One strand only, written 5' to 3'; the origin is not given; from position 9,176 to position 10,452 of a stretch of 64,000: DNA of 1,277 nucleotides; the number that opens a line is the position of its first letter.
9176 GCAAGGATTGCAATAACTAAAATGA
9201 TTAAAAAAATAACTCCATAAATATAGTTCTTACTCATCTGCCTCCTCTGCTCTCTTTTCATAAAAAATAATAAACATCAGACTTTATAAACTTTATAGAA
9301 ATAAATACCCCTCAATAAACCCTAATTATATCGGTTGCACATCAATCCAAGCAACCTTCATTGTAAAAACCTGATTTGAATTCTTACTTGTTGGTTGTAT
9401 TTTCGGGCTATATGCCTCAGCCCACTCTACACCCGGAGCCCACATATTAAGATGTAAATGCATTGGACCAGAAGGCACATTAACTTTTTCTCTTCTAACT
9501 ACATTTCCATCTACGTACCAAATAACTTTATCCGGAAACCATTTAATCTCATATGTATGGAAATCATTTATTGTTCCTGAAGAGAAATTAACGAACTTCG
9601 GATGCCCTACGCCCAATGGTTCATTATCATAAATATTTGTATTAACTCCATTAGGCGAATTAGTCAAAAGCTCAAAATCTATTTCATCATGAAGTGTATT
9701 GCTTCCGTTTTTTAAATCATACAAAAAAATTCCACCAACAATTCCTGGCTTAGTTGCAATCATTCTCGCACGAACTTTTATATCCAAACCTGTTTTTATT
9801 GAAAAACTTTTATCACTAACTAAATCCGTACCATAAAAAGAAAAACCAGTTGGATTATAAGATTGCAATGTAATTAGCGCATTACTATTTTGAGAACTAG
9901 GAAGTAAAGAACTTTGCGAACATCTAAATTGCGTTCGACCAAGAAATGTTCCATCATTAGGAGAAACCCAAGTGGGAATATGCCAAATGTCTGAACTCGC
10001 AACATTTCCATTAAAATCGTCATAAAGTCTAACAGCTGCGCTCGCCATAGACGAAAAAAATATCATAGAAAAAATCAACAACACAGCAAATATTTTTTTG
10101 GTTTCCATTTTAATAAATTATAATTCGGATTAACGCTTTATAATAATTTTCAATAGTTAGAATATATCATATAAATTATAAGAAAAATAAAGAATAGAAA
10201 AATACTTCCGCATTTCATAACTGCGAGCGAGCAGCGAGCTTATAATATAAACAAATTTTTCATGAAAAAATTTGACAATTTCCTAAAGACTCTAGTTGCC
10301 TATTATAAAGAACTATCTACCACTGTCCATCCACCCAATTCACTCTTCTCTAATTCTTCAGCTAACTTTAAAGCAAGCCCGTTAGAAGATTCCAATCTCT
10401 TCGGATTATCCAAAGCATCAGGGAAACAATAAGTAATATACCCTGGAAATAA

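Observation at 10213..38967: Twelve co-oriented two-hairpin intergenic elements with compensatory stem changes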

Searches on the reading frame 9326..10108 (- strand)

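Call 92: search_protein_families(library=pfam, proteins=[window:9326-10108:-], max_evalue=0.01)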
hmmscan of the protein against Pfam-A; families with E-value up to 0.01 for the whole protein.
window:9326-10108:- (260 aa): 1 family
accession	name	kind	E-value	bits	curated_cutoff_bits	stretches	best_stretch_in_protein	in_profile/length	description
PF00722.28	Glyco_hydro_16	-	3.5e-23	82.4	22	1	75-234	20-167/175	Glycosyl hydrolases family 16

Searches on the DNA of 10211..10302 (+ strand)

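Call 19: build_rna_model(alignment_id=A2, structure=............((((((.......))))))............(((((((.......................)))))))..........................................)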
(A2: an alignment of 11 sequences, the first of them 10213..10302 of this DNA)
Model R1 built from alignment A2 (11 sequences, 122 columns); structure: as given.
model positions 109; base pairs 13; branch points 1; effective number of sequences 3.3; information 0.59 bits per position. Calibrated on 0.2 Mb of random sequence (short: E-values are rough).
structure used (alignment columns):
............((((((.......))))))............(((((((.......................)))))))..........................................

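Call 20: search_with_rna_model(model_id=R1, source=window, filters=off, max_evalue=10)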
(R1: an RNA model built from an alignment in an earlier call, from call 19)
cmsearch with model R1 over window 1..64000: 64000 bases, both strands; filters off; matches with E-value up to 10: 45.
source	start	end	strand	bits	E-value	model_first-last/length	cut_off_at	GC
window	21038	21150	+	100.2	1.6e-17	1-109/109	no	0.37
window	29768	29878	+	99.8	1.9e-17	1-109/109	no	0.37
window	38867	38967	+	96.2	1.1e-16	1-109/109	no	0.33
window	24928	25028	+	95.2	1.7e-16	1-109/109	no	0.27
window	32756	32868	+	83.9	3e-14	1-109/109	no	0.32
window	26443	26555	+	82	7.4e-14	1-109/109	no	0.3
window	11833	11932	+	78.4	3.9e-13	1-109/109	no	0.36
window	20739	20833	+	77.1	7.2e-13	1-109/109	no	0.36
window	10211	10312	+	76.9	7.7e-13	1-109/109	no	0.3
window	37541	37637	+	67.2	6.8e-11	1-109/109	no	0.39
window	15245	15345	+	60.5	1.5e-09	1-109/109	no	0.38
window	32619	32717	+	23.6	0.039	1-109/109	no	0.27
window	34286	34371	+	17.5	0.63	1-109/109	no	0.34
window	47180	47272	+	17.1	0.79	1-109/109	no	0.32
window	52980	53086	-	16.7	0.92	1-109/109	no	0.3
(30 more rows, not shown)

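Call 28: search_with_rna_model(model_id=R1, sources=[L002, L003, L010, L011, L012, L013, L014], filters=off, max_evalue=1)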
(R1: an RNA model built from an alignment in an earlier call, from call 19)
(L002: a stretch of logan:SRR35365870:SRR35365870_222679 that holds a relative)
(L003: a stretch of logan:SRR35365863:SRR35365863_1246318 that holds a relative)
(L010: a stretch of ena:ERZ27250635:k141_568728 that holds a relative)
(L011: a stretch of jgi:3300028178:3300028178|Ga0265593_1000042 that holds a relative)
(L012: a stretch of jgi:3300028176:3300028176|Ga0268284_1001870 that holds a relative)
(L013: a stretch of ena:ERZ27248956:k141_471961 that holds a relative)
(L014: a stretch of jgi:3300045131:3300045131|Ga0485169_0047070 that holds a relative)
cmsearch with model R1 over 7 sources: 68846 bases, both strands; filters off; matches with E-value up to 1: 6.
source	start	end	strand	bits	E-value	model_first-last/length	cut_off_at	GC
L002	4922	5021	-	78.4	4.2e-13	1-109/109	no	0.36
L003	6092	6191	-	78.4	4.2e-13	1-109/109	no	0.36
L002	6542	6643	-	76.9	8.3e-13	1-109/109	no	0.3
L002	1509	1609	-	60.5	1.6e-09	1-109/109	no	0.38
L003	2679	2779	-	60.5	1.6e-09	1-109/109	no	0.38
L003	7723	7784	-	31.4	0.0011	13-98/109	no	0.23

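Call 34: search_with_rna_model(model_id=R1, sources=[L015, L016, L017, L018, L019], filters=off, max_evalue=5)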
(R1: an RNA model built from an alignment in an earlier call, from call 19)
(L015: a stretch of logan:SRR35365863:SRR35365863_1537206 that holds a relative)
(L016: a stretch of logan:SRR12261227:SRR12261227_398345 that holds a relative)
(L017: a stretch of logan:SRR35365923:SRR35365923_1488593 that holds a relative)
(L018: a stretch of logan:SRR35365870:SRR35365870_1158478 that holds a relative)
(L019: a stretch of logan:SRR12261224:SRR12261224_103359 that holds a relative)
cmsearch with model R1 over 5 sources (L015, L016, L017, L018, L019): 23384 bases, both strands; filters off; matches with E-value up to 5: 4.
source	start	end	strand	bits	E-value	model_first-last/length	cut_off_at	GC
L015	1601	1711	+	12.6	2.2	1-109/109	no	0.32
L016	372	482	+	12.6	2.2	1-109/109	no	0.32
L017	154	264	+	12.6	2.2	1-109/109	no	0.32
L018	169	279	+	12.6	2.2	1-109/109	no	0.32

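Call 57: search_with_rna_model(model_id=R1, source=window, max_evalue=0.0001, make_alignment=true)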
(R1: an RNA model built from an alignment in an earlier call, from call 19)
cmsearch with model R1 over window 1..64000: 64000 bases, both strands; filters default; matches with E-value up to 0.0001: 11.
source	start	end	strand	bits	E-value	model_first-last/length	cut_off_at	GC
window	21038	21150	+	100.3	1.6e-17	1-109/109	no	0.37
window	29768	29878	+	99.9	1.9e-17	1-109/109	no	0.37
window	38867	38967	+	96.2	1.1e-16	1-109/109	no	0.33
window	24928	25028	+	95.2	1.7e-16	1-109/109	no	0.27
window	32756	32868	+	83.9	3e-14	1-109/109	no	0.32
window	26443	26555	+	82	7.4e-14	1-109/109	no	0.3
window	11833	11932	+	78.4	3.9e-13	1-109/109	no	0.36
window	20739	20833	+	77.1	7.2e-13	1-109/109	no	0.36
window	10211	10312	+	76.9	7.7e-13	1-109/109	no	0.3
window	37541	37637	+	67.2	6.7e-11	1-109/109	no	0.39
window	15245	15345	+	60.5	1.5e-09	1-109/109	no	0.38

Alignment A3: 11 matches aligned to the model, 116 columns, each read 5' to 3' on its own strand. Consensus structure (alignment columns), stored with it:
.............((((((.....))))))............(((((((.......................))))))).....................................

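Call 61: search_with_rna_model(model_id=R1, sources=[L022, L023, L024], filters=off, max_evalue=5)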
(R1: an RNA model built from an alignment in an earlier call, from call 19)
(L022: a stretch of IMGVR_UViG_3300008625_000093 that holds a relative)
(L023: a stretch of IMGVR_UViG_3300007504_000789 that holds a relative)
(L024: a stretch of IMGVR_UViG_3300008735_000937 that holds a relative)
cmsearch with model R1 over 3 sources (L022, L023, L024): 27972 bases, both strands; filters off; matches with E-value up to 5: 15.
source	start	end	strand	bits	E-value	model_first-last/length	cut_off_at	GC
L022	4447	4501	-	16.8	0.4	1-109/109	no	0.18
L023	7468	7522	-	16.8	0.4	1-109/109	no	0.18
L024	8117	8171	-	16.8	0.4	1-109/109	no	0.18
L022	4790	4895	+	15.4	0.74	1-109/109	no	0.27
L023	7811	7916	+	15.4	0.74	1-109/109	no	0.27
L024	8460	8565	+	15.4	0.74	1-109/109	no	0.27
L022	3191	3248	-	12.7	2.6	1-109/109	no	0.22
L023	6212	6269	-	12.7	2.6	1-109/109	no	0.22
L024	6861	6918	-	12.7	2.6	1-109/109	no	0.22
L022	4840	4905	-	12.3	3.2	1-109/109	no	0.26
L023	7861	7926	-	12.3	3.2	1-109/109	no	0.26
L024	8510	8575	-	12.3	3.2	1-109/109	no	0.26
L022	3363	3435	-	11.5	4.5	1-109/109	no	0.38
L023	6384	6456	-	11.5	4.5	1-109/109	no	0.38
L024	7033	7105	-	11.5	4.5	1-109/109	no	0.38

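Call 68: search_with_rna_model(model_id=R1, sources=[L025, L026], filters=off, max_evalue=2)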
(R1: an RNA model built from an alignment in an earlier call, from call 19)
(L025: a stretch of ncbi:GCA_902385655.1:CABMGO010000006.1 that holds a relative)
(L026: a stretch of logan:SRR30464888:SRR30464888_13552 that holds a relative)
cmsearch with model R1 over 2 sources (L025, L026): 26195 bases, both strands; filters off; matches with E-value up to 2: 5.
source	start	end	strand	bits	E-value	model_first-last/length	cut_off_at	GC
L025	4472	4569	-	20.4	0.071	1-109/109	no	0.28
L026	1653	1741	+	16.2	0.49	1-109/109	no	0.29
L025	17589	17672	+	14.1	1.3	1-109/109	no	0.24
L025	18482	18531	+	13.3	1.8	1-109/109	no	0.24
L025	6839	6913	+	13.2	1.9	1-109/109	no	0.23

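Call 78: build_rna_model(alignment_id=A4, structure=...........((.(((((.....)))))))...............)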
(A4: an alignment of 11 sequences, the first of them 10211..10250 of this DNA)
Model R2 built from alignment A4 (11 sequences, 46 columns); structure: as given.
model positions 41; base pairs 7; branch points 0; effective number of sequences 11; information 1.022 bits per position. Calibrated on 0.2 Mb of random sequence (short: E-values are rough).
structure used (alignment columns):
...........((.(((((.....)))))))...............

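Call 79: search_with_rna_model(model_id=R2, source=window, filters=off, max_evalue=10)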
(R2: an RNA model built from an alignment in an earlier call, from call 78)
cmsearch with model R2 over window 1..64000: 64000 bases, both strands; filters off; matches with E-value up to 10: 33.
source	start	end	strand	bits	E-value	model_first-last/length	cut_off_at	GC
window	38867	38907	+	57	2.1e-09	1-41/41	no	0.44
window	21038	21078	+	56.6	2.6e-09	1-41/41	no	0.46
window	29768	29808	+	56.6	2.6e-09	1-41/41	no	0.46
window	24928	24968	+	54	8.8e-09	1-41/41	no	0.39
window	11833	11871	+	47.9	1.5e-07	1-41/41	no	0.49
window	26443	26484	+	42.4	2e-06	1-41/41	no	0.38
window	20739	20777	+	41.8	2.6e-06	1-41/41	no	0.46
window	15245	15286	+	40.7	4.3e-06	1-41/41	no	0.45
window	10211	10251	+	40.6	4.5e-06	1-41/41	no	0.39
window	32756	32795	+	38.9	9.9e-06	1-41/41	no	0.43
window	37541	37577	+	37.1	2.3e-05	1-41/41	no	0.49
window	50795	50819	+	16.3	0.38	1-41/41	no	0.32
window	39489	39527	+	16.1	0.41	1-41/41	no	0.36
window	15349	15368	+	14.4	0.93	1-41/41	no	0.2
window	36225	36257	+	12.8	1.9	1-41/41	no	0.15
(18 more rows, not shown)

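Call 80: search_with_rna_model(model_id=R2, sources=[L010, L011, L014, L020, L025, L026, L015], filters=off, max_evalue=5)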
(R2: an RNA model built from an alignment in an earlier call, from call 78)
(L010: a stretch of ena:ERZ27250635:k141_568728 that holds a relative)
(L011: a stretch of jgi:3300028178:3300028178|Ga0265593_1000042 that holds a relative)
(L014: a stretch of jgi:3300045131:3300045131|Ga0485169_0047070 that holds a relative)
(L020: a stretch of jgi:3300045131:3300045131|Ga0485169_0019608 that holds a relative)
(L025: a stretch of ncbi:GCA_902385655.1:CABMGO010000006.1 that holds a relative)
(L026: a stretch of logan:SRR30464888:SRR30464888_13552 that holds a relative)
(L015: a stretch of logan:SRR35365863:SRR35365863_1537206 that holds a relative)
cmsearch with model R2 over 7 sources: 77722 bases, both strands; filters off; matches with E-value up to 5: 12.
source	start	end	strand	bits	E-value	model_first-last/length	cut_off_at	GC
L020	4755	4783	+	16.7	0.39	1-41/41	no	0.31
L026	4794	4835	+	16.5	0.41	1-41/41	no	0.26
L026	10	46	+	14.7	0.98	1-41/41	no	0.22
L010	11797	11830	-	13.6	1.6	1-41/41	no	0.38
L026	311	342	+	13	2.1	1-41/41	no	0.22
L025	6479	6500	+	12.7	2.5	1-41/41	no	0.18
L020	3620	3640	+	12.7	2.5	1-41/41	no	0.24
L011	11617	11640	-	12.5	2.7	1-41/41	no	0.12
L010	5620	5659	-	11.9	3.6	1-41/41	no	0.25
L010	3888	3926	-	11.9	3.6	1-41/41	no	0.36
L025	20322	20347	+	11.9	3.7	1-41/41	no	0.23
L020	1478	1521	+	11.3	4.8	1-41/41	no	0.2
